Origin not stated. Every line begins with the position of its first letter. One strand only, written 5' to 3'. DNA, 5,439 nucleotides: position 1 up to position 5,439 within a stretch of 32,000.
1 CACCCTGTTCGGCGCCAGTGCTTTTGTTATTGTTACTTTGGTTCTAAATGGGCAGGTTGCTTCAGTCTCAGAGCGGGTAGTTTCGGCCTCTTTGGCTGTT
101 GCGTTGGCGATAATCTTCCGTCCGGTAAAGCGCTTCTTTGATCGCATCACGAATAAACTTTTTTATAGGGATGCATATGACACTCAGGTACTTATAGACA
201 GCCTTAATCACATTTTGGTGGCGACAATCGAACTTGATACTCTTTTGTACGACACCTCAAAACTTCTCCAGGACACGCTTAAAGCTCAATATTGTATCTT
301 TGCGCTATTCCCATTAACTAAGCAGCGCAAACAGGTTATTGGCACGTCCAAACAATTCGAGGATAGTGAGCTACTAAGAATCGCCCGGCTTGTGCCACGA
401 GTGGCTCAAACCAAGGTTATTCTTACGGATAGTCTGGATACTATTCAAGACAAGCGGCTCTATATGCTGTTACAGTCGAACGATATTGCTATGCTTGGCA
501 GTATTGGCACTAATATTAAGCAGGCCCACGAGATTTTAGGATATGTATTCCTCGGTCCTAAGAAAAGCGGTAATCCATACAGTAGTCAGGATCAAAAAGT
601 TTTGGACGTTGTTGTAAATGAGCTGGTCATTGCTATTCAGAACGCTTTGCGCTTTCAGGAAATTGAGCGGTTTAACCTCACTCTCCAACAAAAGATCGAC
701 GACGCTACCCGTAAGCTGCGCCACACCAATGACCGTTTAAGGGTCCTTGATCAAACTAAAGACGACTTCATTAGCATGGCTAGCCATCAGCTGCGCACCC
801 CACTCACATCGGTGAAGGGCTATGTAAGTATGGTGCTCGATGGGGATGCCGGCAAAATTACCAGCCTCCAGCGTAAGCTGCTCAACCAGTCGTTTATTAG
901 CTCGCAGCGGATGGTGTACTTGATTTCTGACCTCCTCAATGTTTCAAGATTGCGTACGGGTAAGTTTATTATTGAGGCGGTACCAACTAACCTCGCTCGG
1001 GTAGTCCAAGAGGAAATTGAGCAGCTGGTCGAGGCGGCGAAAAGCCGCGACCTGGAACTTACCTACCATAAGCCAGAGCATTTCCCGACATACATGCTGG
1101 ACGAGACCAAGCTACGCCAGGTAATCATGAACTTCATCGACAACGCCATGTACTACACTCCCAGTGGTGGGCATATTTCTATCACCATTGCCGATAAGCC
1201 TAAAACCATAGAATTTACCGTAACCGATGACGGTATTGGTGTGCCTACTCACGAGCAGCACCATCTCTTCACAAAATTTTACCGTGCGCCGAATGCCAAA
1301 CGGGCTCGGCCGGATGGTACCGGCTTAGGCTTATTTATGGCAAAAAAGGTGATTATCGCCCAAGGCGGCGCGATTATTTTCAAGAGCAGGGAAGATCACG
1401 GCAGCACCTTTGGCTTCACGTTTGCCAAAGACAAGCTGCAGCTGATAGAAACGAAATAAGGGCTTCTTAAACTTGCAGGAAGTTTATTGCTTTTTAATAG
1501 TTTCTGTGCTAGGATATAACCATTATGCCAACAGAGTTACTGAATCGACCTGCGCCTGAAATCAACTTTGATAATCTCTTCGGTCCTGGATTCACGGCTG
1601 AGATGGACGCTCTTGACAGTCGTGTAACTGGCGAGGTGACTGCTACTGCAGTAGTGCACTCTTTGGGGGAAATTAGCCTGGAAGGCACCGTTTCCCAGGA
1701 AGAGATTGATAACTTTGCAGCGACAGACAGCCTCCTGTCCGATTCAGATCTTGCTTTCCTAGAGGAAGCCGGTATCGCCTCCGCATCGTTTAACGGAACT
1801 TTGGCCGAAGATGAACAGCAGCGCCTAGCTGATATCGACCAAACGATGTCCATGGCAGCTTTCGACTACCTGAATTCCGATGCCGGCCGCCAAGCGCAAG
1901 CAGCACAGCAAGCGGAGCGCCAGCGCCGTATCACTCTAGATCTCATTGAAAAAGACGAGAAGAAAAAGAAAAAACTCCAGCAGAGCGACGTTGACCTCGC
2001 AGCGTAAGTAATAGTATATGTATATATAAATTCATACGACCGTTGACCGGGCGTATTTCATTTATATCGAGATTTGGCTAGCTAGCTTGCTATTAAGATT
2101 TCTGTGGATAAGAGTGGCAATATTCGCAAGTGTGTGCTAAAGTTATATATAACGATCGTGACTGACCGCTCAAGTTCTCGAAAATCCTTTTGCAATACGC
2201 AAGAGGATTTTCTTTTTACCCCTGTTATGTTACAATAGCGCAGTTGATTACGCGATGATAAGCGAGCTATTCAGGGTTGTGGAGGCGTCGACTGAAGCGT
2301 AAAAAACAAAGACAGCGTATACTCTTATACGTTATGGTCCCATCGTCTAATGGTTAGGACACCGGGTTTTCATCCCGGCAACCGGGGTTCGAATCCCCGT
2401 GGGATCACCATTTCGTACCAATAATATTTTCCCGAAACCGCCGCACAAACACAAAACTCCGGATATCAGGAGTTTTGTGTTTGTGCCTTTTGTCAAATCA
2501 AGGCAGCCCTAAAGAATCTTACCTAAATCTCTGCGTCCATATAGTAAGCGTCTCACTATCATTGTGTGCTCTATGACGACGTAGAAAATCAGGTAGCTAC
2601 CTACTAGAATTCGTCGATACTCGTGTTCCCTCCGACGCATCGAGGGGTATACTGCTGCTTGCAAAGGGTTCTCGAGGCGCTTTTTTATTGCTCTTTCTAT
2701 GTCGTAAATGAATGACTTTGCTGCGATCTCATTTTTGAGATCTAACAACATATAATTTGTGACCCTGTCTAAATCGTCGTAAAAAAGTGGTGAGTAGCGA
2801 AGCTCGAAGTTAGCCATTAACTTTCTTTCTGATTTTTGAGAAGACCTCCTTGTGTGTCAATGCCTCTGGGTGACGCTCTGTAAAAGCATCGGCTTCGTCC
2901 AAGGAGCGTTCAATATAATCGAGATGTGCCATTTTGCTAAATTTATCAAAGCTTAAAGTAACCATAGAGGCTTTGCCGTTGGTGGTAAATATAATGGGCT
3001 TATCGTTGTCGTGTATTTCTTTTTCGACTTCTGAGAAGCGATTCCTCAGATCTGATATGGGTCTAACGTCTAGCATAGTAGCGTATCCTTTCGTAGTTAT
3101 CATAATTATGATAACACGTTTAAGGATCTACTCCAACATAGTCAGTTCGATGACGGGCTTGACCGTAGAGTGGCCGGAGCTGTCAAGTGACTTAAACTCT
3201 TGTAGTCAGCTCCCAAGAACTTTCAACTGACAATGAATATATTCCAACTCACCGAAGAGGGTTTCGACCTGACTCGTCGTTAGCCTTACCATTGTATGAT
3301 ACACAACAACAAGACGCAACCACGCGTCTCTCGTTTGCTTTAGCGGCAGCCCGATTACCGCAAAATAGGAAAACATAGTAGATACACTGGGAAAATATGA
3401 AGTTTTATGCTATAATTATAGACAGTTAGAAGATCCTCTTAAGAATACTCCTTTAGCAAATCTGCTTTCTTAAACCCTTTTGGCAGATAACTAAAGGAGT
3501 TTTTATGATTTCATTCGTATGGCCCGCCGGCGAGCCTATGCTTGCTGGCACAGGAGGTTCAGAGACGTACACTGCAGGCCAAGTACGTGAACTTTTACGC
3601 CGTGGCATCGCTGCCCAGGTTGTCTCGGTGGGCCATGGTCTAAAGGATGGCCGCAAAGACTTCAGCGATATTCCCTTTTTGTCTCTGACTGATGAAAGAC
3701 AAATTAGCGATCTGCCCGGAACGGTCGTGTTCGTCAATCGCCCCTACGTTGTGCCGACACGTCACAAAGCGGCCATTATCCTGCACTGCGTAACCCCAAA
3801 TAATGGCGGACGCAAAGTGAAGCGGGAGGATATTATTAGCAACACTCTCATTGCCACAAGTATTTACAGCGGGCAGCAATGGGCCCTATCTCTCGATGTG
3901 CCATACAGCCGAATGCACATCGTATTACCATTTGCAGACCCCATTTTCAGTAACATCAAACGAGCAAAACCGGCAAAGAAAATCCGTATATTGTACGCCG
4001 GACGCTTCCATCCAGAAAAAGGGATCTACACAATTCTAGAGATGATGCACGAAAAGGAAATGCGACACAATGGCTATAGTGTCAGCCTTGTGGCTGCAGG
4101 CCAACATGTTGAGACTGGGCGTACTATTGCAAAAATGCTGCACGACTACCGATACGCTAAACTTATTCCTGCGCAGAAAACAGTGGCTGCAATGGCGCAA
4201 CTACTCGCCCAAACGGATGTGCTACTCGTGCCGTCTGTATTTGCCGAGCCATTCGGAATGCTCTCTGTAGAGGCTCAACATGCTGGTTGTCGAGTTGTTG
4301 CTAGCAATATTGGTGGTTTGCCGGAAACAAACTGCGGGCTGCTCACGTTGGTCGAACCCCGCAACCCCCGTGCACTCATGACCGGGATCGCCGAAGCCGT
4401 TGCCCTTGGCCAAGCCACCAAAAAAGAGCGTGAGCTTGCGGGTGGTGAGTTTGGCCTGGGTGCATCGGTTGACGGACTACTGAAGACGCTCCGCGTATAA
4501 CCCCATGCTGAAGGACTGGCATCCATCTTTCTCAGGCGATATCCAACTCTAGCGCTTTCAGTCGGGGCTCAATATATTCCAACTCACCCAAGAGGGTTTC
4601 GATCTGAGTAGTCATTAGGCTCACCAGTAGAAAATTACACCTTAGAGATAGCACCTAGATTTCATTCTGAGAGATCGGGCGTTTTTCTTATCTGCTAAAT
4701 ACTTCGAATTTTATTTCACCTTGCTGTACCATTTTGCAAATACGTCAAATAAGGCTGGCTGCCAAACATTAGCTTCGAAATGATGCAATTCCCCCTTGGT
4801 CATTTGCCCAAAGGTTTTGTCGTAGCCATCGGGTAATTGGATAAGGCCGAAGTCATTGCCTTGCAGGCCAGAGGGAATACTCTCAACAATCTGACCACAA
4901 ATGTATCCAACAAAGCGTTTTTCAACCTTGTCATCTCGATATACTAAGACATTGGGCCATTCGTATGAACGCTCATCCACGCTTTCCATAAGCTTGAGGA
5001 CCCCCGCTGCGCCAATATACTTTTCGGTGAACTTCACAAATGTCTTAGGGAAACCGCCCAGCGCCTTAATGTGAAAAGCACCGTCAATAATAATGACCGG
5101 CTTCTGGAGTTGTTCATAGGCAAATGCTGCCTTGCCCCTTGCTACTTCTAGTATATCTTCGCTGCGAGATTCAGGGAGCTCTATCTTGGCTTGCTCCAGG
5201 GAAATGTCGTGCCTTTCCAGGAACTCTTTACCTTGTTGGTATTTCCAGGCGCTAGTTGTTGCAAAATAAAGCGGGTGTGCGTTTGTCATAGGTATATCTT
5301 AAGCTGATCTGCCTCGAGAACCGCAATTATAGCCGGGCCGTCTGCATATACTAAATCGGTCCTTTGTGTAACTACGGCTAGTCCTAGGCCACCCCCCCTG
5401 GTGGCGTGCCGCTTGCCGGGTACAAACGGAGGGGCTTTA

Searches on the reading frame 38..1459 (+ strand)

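Call 45: search_protein_families(library=pfam, proteins=[window:38-1459:+], max_evalue=0.01)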
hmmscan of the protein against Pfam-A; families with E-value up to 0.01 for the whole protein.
window:38-1459:+ (473 aa): 4 families
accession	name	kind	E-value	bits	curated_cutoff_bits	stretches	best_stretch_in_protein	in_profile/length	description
PF02518.31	HATPase_c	-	2.5e-25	89.5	26.4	1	355-463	2-108/111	Histidine kinase-, DNA gyrase B-, and HSP90-like ATPase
PF00512.31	HisKA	-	1.7e-15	57.3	26.9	1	241-308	2-66/66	His Kinase A (phospho-acceptor) domain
PF13589.12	HATPase_c_3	-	0.00042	20.8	25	1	359-439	3-84/137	Histidine kinase-, DNA gyrase B-, and HSP90-like ATPase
PF13581.12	HATPase_c_2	-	0.0049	17.3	27.4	0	373-437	50-107/127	Histidine kinase-like ATPase domain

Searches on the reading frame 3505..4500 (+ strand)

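Call 45: search_protein_families(library=pfam, proteins=[window:3505-4500:+], max_evalue=0.01)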
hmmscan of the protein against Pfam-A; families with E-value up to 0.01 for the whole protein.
window:3505-4500:+ (331 aa): 3 families
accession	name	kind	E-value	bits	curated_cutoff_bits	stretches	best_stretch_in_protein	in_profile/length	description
PF00534.26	Glycos_transf_1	-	3.7e-17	62.8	26.4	1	152-302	8-159/172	Glycosyl transferases group 1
PF13692.12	Glyco_trans_1_4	-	1.7e-16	61.2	27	1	161-297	3-138/142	Glycosyl transferases group 1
PF20706.3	GT4-conflict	-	6e-08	32.5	26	1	137-273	174-317/385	Family 4 Glycosyltransferase in conflict systems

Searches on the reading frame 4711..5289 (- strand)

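Call 45: search_protein_families(library=pfam, proteins=[window:4711-5289:-], max_evalue=0.01)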
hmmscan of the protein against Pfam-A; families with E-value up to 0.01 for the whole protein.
window:4711-5289:- (192 aa): 1 family
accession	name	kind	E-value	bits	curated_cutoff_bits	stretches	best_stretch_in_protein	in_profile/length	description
PF01725.21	Ham1p_like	-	2.1e-16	60.8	22.5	1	7-167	1-169/186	Ham1 family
